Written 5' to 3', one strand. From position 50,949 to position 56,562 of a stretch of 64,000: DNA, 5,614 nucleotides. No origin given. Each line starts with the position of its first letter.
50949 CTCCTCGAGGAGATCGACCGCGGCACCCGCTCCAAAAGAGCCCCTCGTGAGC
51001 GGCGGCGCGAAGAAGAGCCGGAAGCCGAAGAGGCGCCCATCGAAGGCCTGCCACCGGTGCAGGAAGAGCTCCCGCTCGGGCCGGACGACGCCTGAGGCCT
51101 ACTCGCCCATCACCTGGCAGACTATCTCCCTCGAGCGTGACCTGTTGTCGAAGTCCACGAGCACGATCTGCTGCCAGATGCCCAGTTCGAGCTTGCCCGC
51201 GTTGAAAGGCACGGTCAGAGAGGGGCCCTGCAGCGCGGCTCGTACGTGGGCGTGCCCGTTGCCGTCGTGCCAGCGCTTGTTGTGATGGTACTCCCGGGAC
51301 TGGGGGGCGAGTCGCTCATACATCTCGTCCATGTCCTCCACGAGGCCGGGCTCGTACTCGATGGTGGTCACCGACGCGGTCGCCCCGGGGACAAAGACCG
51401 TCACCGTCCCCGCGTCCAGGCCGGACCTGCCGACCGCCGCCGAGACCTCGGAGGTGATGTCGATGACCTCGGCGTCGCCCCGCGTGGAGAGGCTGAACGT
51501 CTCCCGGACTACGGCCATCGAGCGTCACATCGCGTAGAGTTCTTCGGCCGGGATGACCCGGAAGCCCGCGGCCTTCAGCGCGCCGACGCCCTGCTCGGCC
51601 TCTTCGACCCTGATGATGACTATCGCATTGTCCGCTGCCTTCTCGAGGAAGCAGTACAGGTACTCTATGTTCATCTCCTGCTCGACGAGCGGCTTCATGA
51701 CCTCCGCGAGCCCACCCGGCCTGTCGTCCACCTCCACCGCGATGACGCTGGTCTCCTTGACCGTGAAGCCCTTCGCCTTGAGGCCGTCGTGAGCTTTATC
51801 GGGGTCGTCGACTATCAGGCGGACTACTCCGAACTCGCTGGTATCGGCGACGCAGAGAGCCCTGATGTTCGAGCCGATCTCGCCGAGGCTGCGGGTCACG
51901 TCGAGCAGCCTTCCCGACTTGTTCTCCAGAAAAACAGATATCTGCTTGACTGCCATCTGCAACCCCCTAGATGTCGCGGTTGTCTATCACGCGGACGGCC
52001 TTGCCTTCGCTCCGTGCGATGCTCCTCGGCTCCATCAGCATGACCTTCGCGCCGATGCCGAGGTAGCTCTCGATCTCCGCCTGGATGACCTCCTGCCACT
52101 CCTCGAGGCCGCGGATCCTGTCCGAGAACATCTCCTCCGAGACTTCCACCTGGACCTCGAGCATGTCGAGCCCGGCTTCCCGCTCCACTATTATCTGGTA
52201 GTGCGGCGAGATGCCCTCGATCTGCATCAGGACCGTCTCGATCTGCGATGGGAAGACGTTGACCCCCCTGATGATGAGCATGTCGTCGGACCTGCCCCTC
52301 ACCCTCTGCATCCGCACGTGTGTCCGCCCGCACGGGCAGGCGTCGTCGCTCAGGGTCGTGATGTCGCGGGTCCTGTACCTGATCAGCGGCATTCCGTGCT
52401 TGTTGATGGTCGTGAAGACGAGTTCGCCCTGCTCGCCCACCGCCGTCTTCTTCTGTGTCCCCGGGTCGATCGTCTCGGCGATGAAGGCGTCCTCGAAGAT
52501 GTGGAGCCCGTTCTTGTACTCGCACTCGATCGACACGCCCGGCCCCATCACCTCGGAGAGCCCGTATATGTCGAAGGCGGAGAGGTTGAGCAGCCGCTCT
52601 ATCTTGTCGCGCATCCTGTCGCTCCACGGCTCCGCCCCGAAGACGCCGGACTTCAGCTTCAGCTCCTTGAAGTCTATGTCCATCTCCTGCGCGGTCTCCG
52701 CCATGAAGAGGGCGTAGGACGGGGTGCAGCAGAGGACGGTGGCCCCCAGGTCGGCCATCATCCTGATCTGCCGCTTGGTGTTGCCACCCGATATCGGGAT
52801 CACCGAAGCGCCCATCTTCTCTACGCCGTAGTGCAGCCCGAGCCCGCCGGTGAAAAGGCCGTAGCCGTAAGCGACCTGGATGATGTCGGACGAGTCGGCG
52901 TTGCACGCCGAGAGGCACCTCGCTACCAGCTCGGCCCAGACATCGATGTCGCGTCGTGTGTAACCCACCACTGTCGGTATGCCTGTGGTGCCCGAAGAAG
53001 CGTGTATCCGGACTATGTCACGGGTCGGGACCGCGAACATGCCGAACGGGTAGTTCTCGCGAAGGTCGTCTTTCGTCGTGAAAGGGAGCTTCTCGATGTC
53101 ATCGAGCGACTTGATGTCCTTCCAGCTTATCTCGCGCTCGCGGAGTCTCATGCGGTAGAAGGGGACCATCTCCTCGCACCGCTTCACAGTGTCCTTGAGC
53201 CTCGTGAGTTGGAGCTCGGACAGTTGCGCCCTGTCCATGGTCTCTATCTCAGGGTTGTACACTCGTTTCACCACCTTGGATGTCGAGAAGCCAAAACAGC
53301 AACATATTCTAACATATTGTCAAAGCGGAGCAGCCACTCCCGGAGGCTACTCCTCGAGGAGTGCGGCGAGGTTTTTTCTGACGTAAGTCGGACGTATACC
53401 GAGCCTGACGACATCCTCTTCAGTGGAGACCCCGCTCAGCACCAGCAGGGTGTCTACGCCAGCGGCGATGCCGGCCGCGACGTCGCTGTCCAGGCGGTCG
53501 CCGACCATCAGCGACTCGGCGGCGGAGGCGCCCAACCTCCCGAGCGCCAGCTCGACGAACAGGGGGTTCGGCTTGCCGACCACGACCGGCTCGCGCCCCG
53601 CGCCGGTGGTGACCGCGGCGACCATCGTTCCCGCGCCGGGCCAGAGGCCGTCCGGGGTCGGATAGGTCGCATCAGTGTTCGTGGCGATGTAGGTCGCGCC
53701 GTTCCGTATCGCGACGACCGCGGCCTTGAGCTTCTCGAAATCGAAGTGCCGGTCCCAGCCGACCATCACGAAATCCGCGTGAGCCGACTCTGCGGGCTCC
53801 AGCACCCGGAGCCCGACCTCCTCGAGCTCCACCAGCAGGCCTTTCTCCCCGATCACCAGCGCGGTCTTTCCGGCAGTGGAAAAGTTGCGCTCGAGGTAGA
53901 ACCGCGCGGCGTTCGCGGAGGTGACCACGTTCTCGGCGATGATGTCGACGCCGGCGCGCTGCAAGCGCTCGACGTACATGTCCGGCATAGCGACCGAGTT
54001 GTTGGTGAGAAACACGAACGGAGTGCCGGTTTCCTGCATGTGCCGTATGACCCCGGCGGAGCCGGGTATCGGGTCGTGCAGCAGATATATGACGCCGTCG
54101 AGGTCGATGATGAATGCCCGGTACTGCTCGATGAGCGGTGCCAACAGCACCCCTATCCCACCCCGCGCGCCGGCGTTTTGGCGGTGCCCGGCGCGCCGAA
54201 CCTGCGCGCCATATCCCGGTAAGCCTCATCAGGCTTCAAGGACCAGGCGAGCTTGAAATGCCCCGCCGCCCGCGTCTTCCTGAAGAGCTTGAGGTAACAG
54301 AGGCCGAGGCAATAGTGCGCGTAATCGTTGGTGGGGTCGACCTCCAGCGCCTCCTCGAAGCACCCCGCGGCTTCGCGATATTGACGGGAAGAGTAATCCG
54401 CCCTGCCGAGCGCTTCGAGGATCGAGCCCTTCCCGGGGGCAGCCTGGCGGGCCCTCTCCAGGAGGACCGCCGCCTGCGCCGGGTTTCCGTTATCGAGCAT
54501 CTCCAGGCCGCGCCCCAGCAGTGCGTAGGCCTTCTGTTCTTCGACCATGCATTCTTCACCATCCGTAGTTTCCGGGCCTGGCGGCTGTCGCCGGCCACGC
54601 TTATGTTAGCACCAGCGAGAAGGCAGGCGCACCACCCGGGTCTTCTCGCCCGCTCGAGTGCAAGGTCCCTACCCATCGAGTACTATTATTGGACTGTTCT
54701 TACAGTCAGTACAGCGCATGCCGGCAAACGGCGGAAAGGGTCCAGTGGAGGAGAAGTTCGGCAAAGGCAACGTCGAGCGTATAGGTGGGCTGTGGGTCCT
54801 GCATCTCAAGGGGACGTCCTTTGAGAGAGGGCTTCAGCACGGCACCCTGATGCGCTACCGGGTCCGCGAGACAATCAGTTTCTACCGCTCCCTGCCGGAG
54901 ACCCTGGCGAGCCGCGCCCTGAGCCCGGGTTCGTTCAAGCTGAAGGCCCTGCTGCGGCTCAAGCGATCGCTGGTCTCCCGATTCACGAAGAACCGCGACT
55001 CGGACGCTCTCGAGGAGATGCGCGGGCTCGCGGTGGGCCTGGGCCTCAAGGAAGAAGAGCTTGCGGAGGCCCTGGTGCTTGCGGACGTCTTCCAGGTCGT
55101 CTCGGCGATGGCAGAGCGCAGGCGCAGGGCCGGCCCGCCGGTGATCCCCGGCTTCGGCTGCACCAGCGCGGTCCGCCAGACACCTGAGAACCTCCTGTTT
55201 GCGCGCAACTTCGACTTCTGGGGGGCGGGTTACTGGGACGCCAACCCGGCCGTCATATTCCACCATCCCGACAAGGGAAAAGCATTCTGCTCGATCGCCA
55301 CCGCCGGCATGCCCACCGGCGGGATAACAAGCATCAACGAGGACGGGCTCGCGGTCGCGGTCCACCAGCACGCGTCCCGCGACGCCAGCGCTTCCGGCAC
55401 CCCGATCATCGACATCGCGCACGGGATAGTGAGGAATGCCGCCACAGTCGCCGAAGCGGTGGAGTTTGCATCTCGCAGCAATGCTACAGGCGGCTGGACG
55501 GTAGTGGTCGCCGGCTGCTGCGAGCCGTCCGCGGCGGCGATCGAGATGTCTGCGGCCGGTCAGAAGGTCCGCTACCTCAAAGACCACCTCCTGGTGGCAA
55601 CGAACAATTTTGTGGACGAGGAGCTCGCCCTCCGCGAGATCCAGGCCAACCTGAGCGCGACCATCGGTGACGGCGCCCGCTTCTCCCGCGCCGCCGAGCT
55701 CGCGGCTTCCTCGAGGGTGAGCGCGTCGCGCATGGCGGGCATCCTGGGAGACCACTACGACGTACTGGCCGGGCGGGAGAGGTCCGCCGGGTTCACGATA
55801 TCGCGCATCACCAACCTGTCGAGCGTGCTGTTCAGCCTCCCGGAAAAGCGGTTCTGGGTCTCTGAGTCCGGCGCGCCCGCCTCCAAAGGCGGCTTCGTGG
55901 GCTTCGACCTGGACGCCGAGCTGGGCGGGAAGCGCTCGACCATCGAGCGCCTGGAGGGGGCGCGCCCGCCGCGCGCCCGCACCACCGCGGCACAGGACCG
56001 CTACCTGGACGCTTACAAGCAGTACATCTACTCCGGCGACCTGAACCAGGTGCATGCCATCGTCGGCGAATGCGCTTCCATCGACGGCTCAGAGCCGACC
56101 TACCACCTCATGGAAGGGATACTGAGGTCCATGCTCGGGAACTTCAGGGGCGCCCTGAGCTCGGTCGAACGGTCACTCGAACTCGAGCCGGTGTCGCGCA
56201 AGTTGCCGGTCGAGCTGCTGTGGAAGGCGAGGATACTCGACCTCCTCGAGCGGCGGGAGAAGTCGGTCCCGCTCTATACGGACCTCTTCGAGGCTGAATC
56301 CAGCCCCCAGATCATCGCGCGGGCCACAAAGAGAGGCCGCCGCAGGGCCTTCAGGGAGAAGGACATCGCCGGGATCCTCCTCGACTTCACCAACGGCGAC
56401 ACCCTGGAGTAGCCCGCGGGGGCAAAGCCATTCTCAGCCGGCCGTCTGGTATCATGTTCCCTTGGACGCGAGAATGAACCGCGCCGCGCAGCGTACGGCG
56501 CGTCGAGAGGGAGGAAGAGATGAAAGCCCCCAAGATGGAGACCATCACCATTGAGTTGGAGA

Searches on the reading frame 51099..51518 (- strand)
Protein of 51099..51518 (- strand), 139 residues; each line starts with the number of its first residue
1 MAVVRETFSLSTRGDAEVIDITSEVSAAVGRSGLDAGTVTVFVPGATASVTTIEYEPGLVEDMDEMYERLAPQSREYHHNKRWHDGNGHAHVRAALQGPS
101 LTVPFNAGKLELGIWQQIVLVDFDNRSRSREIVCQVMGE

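Call 66: search_protein_families(library=ncbifam, proteins=[window:51099-51518:-], max_evalue=1e-15)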
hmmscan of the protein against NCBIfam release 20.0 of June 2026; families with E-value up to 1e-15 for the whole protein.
window:51099-51518:- (139 aa): 1 family
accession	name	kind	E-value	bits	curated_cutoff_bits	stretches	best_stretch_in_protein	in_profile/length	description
TIGR00149.1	TIGR00149_YjbQ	hypoth_equivalog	2.7e-29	101.6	67.75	1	10-139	5-132/132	secondary thiamine-phosphate synthase enzyme YjbQ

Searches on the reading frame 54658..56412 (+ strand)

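Call 66: search_protein_families(library=ncbifam, proteins=[window:54658-56412:+], max_evalue=1e-15)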
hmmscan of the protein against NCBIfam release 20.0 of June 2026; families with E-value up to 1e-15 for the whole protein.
window:54658-56412:+ (584 aa): 1 family
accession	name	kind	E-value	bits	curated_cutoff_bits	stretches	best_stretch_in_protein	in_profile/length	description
NF040521.1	C45_proenzyme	subfamily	5.9e-37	127.7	85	1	51-369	1-287/313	C45 family autoproteolytic acyltransferase/hydrolase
